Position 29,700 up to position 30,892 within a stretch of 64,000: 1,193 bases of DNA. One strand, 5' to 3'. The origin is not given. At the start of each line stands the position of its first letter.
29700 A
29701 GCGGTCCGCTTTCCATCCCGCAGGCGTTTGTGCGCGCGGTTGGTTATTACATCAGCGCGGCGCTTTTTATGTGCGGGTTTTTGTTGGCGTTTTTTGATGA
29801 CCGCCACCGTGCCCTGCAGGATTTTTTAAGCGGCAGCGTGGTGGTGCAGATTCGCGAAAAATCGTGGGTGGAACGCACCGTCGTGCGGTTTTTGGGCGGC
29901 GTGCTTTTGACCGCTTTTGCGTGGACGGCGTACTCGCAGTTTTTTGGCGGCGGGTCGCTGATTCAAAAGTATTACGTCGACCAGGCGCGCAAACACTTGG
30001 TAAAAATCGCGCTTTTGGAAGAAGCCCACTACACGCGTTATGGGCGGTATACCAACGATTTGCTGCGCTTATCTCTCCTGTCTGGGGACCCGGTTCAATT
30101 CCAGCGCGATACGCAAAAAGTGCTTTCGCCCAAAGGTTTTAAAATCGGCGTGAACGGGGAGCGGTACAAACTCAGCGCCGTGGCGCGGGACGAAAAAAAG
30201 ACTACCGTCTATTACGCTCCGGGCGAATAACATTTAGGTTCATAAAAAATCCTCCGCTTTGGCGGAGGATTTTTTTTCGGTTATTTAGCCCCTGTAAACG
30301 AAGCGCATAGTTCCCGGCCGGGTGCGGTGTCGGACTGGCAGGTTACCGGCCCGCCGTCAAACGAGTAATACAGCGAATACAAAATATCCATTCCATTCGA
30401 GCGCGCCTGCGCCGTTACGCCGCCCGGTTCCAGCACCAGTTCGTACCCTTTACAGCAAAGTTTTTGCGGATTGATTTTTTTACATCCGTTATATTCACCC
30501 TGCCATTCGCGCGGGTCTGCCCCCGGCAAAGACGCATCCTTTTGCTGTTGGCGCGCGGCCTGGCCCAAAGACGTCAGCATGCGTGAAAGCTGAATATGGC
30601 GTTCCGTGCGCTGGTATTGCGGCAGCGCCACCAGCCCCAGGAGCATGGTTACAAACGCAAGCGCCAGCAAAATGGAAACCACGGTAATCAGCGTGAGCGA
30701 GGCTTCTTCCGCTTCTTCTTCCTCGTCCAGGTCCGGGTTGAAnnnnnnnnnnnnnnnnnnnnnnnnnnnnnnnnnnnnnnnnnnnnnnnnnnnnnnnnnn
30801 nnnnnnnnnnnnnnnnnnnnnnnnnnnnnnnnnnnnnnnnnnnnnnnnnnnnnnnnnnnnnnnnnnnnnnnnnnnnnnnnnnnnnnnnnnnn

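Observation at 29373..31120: Convergent pair of RDD-domain membrane proteins fused to pilin-like modules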

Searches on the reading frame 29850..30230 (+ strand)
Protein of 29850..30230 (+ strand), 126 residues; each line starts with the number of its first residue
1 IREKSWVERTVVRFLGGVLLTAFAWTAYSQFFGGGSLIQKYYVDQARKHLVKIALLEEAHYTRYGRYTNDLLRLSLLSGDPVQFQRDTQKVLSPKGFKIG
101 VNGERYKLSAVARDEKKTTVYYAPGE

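Call 52: find_homologous_proteins(query=A4, max_evalue=0.01)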
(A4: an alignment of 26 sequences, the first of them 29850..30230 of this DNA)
Query A4 (26 sequences) (126 aa, profile of the alignment): 27 proteins with E <= 0.01 among 6687 candidates.
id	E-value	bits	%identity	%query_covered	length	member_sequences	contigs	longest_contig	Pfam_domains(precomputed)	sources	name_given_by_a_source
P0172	3.6e-60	219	73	98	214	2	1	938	PF06271.19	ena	-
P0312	1.8e-57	211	71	100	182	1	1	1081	-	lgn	-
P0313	3.2e-55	203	85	92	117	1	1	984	-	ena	-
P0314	4.8e-53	196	61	98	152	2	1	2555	-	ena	-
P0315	3.9e-50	187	56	97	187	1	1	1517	PF06271.19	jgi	jgi:hypothetical protein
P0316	4.5e-49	183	55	97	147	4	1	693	-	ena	-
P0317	1.2e-45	172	75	79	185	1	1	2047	-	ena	-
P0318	4.0e-45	171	61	96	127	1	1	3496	-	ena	-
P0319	1.2e-43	166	55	96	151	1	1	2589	-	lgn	-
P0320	2.4e-42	162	55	96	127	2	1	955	-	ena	-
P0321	2.1e-41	159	90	71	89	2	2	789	-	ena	-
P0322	3.0e-40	155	59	82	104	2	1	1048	-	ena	-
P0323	1.0e-39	153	57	85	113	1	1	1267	-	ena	-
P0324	2.3e-38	149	55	80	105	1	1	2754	-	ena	-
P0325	1.0e-32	130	53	73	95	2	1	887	-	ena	-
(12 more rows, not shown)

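Call 60: search_solved_structures(query=A4, max_evalue=10, show_alignments=3)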
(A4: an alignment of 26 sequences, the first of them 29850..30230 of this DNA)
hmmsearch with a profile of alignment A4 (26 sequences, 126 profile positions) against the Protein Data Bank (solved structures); distinct sequences matched with E-value up to 10: 2.
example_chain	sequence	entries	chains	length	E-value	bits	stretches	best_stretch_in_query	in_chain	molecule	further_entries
9k9w_a9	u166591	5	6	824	0.19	14.8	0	21-52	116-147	Glr1262 protein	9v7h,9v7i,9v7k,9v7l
4zr7_A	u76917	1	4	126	0.97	12.5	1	47-95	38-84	Sensor histidine kinase ResE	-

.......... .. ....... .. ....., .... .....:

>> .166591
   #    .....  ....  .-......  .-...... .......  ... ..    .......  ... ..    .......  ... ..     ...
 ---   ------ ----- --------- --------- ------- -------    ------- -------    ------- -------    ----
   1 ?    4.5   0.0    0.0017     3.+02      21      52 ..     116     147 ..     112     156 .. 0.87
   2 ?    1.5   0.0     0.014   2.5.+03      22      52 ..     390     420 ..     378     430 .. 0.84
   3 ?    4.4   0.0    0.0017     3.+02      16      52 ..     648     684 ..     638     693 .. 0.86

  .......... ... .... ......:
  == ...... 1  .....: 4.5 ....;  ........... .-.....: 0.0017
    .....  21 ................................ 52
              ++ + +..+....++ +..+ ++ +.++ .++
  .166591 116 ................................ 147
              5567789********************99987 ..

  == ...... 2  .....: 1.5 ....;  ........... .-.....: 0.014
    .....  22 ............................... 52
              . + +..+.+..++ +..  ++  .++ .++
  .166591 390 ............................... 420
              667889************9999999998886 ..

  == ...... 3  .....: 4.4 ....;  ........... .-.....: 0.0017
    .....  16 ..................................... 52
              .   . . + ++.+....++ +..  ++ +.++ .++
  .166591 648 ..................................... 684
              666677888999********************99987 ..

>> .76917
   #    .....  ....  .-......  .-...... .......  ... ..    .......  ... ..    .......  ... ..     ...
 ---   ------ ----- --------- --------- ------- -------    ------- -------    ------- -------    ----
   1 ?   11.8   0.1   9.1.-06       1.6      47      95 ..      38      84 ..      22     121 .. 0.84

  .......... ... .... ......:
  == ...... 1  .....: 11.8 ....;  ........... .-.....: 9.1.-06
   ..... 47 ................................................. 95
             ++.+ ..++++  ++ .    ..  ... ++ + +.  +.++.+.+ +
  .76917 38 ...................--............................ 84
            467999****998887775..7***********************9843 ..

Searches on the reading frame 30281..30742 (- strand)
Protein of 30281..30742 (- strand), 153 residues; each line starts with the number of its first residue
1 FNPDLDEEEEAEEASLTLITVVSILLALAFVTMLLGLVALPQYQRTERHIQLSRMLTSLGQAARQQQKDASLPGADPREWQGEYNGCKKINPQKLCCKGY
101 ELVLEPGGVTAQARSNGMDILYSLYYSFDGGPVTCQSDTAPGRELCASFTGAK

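Call 42: search_protein_representatives(alignment_id=A3)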
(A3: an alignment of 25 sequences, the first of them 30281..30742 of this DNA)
Query: 25 sequences, 151 profile positions. Proteins with E-value up to 0.001 (for the whole library): 75; up to 1e-10: 9; up to 1e-30: 2. The best 75 are listed.
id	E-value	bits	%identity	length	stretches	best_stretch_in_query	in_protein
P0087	2.6e-57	209.3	-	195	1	2-149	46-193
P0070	7.5e-51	188.3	-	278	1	1-149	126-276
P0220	4.1e-29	117.7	-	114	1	35-148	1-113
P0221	5.3e-27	110.9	-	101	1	50-149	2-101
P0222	7.8e-23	97.3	-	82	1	71-149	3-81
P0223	1.1e-13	67.7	-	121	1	2-50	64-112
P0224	4.1e-13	65.8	-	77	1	32-105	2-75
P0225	3.7e-12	62.7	-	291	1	18-148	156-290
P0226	1.0e-10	58.0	-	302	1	20-149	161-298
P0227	1.5e-09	54.2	-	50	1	101-150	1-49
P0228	1.8e-09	54.0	-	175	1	7-148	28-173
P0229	4.3e-09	52.7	-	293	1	18-149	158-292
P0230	5.1e-09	52.5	-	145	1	24-147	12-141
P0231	5.5e-08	49.1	-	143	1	24-149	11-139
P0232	9.8e-08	48.3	-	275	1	16-147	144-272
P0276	4.6e-04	36.4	-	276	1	16-149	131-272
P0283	6.6e-04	35.9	-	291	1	7-146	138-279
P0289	8.7e-04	35.5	-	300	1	16-146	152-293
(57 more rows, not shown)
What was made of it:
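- Checked: The library-wide HMM search gives E 5e-9 and 5.5e-8 to true prepilins (call 42).
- Library-wide HMM E-values reach 5e-9 over full pilin length (call 42).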

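Call 49: search_protein_families(library=pfam, proteins=[P0225, P0226, P0229, P0232, P0283, P0289, P0276, P0228], max_evalue=0.01)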
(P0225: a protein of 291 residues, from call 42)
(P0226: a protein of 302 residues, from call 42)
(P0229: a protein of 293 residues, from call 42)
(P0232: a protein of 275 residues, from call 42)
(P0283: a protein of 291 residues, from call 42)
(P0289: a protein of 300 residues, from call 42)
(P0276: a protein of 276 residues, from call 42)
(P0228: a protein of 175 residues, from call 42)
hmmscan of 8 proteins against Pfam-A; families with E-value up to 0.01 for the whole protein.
P0225 (291 aa): 4 families
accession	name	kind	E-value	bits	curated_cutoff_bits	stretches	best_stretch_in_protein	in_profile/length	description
PF06271.18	RDD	-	4.3e-29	102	24.1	1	3-137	1-137/137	RDD family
PF16732.10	ComP_DUS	-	0.00045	21.5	27.3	1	178-249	1-77/87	Type IV minor pilin ComP, DNA uptake sequence receptor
PF16734.10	Pilin_GH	-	0.00071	20.4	28.9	1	190-224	2-36/114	Type IV pilin-like G and H, putative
PF13273.12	DUF4064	-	0.0068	17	32.1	0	6-55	48-94/102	Protein of unknown function (DUF4064)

P0226 (302 aa): 3 families
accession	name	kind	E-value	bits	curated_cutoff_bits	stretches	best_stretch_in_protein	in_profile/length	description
PF06271.18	RDD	-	9.5e-29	100.9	24.1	1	3-141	1-136/137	RDD family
PF16732.10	ComP_DUS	-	0.00024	22.3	27.3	1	183-236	1-46/87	Type IV minor pilin ComP, DNA uptake sequence receptor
PF00899.27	ThiF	-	0.0037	16.9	28.1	0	112-181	137-202/238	ThiF family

P0229 (293 aa): 1 family
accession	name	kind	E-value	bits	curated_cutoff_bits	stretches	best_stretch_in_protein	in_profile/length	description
PF06271.18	RDD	-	7.3e-29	101.3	24.1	1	3-139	1-136/137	RDD family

P0232 (275 aa): 1 family
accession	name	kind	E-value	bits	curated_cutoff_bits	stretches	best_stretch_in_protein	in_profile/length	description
PF06271.18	RDD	-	1.5e-30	106.7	24.1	1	3-129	1-136/137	RDD family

P0283 (291 aa): 1 family
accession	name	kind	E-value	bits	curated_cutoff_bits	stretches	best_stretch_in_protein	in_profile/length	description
PF06271.18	RDD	-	2.9e-28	99.3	24.1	1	2-122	1-136/137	RDD family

P0289 (300 aa): 2 families
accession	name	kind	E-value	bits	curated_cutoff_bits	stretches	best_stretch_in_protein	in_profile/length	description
PF06271.18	RDD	-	1.6e-30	106.7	24.1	1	3-136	1-137/137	RDD family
PF16732.10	ComP_DUS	-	0.0023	19.2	27.3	1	177-217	1-37/87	Type IV minor pilin ComP, DNA uptake sequence receptor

P0276 (276 aa): 10 families
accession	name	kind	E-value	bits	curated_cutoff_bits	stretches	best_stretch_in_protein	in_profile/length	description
PF13240.11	Zn_Ribbon_1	-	2e-07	31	25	1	5-25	1-21/23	zinc-ribbon domain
PF05154.21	TM2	-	3.5e-07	30.8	27.9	1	43-85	2-45/51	TM2 domain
PF13248.11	Zn_ribbon_3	-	1.3e-05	24.9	27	1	4-25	3-24/26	zinc-ribbon domain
PF16734.10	Pilin_GH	-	4.7e-05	24.2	28.9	1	171-275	6-97/114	Type IV pilin-like G and H, putative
PF10571.15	UPF0547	-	0.00043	20.8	29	1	5-26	2-23/26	Uncharacterised protein family UPF0547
PF12773.13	DZR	-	0.0019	18.8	27.3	1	5-24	26-45/45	Double zinc ribbon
PF12172.15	zf-ChsH2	-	0.0031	17.7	23.2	1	5-24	13-32/37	ChsH2, rubredoxin-like zinc ribbon domain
PF07264.17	EI24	-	0.0044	17.6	32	0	132-166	65-98/199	Sulfate transporter CysZ/Etoposide-induced protein 2.4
PF16732.10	ComP_DUS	-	0.0052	18.1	27.3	1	155-206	1-40/87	Type IV minor pilin ComP, DNA uptake sequence receptor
PF06195.18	DUF996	-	0.0075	16.9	31.3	0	76-168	25-108/138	Protein of unknown function (DUF996)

P0228 (175 aa): 3 families
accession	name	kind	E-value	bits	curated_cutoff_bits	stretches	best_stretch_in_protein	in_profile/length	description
PF13240.11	Zn_Ribbon_1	-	3.7e-06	27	25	1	2-23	1-22/23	zinc-ribbon domain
PF16732.10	ComP_DUS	-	4.3e-06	28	27.3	1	62-137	1-61/87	Type IV minor pilin ComP, DNA uptake sequence receptor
PF16734.10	Pilin_GH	-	0.0031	18.4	28.9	1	74-131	2-48/114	Type IV pilin-like G and H, putative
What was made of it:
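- RDD+pilin fusion recurs independently in Xanthomonadales with a Pfam-level Pilin domain (call 49).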

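Call 50: list_cluster_members(proteins=[P0225, P0226, P0229, P0232, P0283, P0289, P0276, P0228, P0095, P0230])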
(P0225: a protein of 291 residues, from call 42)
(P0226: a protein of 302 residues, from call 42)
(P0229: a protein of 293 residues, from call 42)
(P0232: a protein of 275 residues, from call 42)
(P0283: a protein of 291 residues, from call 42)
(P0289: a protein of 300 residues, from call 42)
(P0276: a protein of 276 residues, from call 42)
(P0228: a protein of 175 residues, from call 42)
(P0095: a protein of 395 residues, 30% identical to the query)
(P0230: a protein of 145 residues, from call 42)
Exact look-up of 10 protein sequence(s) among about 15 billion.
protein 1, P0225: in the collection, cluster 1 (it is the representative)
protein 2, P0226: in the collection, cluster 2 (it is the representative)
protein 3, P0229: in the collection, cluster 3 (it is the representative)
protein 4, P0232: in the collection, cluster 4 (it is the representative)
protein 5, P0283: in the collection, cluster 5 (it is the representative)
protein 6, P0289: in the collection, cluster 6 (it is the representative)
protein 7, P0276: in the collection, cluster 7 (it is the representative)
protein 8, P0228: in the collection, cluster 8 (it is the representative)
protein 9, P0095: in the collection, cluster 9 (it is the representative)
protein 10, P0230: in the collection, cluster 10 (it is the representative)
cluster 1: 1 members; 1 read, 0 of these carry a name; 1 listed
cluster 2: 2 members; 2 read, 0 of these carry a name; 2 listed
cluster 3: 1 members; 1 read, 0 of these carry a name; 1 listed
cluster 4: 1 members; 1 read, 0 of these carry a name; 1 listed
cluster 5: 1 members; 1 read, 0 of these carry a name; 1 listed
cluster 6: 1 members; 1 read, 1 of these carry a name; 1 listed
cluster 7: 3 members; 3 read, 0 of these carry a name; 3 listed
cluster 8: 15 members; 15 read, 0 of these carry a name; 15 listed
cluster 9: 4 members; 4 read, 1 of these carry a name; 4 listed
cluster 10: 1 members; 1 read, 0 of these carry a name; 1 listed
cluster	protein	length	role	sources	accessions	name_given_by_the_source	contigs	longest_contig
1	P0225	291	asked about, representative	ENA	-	-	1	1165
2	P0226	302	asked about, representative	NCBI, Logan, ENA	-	-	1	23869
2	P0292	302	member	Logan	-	-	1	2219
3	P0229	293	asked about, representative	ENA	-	-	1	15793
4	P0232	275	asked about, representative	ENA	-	-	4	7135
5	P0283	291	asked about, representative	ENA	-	-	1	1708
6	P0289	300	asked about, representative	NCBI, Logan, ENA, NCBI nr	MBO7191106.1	MAG: RDD family protein [Elusimicrobiaceae bacterium] | RDD family protein [Elusimicrobiaceae bacterium]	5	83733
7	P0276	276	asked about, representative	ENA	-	-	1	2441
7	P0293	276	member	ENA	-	-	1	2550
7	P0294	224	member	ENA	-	-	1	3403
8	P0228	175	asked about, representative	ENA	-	-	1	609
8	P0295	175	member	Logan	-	-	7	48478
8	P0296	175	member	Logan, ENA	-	-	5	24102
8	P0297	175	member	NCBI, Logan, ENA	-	-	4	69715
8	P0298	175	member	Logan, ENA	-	-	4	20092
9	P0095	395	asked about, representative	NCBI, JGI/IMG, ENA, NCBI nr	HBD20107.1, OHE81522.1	MAG TPA: hypothetical protein DC063_08470 [Arenimonas sp.] | MAG: hypothetical protein A2X76_02460 [Xanthomonadales bacterium GWF1_69_6]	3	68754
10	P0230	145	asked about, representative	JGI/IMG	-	-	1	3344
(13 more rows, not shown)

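Call 59: find_encoding_contigs(protein=P0289, flank=8000, max_places=1)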
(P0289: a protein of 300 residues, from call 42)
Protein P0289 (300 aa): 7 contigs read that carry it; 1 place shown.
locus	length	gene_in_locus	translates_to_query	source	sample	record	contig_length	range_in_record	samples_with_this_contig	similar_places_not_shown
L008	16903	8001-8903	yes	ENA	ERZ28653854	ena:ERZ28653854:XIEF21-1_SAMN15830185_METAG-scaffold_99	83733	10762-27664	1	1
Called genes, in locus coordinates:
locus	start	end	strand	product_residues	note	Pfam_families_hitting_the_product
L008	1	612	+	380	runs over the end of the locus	PF25917:BSH_RND, PF25973:BSH_CzcB (weak), PF25881:HH_YBHG, PF25876:HH_MFP_RND, PF25878:HH_AAEA_pHBA (faint), PF25885:HH_EMRA (weak), PF25967:RND-MFP_C, PF25989:YknX_C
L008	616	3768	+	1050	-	PF00873:ACR_tran, PF03176:MMPL, PF02355:SecD_SecF_C, PF03176:MMPL (weak)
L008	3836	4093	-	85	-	PF02201:SWIB, PF26291:SWIB_eIF2D (weak)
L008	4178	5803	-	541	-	PF01293:PEPCK_ATP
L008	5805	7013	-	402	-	PF00155:Aminotran_1_2, PF01053:Cys_Met_Meta_PP (weak), PF01041:DegT_DnrJ_EryC1 (weak)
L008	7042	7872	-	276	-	PF10609:ParA, PF01656:CbiA (weak)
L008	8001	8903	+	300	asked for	PF06271:RDD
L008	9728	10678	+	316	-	PF00551:Formyl_trans_N, PF02911:Formyl_trans_C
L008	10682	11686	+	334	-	PF03793:PASTA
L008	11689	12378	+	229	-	PF00834:Ribul_P_3_epim, PF00215:OMPdecase (faint)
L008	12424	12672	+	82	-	PF00886:Ribosomal_S16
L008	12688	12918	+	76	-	PF13083:KH_KhpA-B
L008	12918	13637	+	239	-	PF01746:tRNA_m1G_MT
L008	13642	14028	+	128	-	PF01245:Ribosomal_L19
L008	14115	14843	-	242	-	PF00205:TPP_enzyme_M (faint), PF02146:SIR2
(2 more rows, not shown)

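Call 61: search_solved_structures(query=A3, max_evalue=10, show_alignments=2)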
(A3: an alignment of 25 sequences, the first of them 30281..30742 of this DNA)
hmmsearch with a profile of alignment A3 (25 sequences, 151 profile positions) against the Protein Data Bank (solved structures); distinct sequences matched with E-value up to 10: 10.
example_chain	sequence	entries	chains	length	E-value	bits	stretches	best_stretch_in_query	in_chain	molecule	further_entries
8tob_GA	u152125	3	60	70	0.035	17.3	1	24-60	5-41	Fimbrial protein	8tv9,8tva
2hi2_A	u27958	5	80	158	0.66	13.1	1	25-55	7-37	Fimbrial protein | PilA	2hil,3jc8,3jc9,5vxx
5kua_A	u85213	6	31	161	0.83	12.8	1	25-55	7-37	pilin | Neisseria meningitidis PilE variant SB-GATDH | Neisseria meningitidis PilE, SB-DATDH variant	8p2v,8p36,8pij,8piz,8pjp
1qhh_C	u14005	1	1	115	0.85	12.8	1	73-128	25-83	PROTEIN (PCRA (SUBUNIT))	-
1ay2_A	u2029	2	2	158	0.9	12.7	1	25-55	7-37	TYPE 4 PILIN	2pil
8p3b_A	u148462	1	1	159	0.96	12.6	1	25-55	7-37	Fimbrial protein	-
2n28_A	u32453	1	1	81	1.7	11.8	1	18-64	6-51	Protein Vpu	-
5x29_A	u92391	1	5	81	4.8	10.3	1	17-39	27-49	Envelope small membrane protein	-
7k3g_A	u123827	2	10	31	8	9.6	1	18-38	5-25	Envelope small membrane protein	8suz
2mm4_A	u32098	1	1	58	9.9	9.3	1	18-39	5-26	Envelope small membrane protein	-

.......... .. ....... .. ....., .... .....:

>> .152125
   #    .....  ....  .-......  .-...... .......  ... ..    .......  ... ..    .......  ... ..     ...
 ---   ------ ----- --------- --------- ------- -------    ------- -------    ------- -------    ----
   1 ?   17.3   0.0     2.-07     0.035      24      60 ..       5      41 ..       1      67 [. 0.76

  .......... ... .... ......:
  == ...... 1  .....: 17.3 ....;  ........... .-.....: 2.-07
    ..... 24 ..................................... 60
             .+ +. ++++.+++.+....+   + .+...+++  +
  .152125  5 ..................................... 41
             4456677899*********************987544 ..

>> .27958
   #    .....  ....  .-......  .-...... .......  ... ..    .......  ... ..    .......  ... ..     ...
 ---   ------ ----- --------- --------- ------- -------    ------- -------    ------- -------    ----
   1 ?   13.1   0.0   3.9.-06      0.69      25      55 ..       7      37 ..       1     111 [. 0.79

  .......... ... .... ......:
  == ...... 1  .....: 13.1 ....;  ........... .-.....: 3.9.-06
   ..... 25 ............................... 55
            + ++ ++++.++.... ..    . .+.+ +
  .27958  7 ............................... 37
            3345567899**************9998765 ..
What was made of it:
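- The best PDB sequence hits are type IV pilins in the same register: 8tob at 0.035 and PilE at 0.66-0.96 (call 61).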

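Call 68: find_encoding_contigs(protein=P0297, flank=6000, max_places=1)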
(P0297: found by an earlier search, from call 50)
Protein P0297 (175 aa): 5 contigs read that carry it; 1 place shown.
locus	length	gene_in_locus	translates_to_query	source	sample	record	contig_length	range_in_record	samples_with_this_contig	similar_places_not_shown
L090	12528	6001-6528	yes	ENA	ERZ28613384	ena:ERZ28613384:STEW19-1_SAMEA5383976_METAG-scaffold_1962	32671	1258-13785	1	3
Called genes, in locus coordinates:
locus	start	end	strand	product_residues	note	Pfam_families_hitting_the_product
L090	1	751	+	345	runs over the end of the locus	PF08240:ADH_N, PF16912:Glu_dehyd_C (weak), PF00107:ADH_zinc_N, PF13602:ADH_zinc_N_2 (faint)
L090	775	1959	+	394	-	PF00155:Aminotran_1_2, PF01053:Cys_Met_Meta_PP (weak)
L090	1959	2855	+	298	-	PF01297:ZnuA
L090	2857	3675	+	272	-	PF02463:SMC_N (faint), PF13175:AAA_15 (weak), PF00005:ABC_tran, PF13304:AAA_21 (faint)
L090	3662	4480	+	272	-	PF00950:ABC-3, PF01032:FecCD (faint)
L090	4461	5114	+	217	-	PF00730:HhH-GPD, PF00633:HHH (faint)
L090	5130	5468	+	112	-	PF09851:SHOCT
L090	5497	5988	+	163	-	-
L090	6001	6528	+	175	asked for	PF13240:Zn_Ribbon_1 (weak), PF16732:ComP_DUS (weak)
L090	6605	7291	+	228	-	PF11159:DUF2939 (weak)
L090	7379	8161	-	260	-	PF06750:A24_N_bact, PF01478:Peptidase_A24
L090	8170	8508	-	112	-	-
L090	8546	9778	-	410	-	PF04389:Peptidase_M28 (weak), PF01546:Peptidase_M20, PF07687:M20_dimer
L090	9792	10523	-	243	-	PF01784:DUF34_NIF3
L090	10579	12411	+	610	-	PF01520:Amidase_3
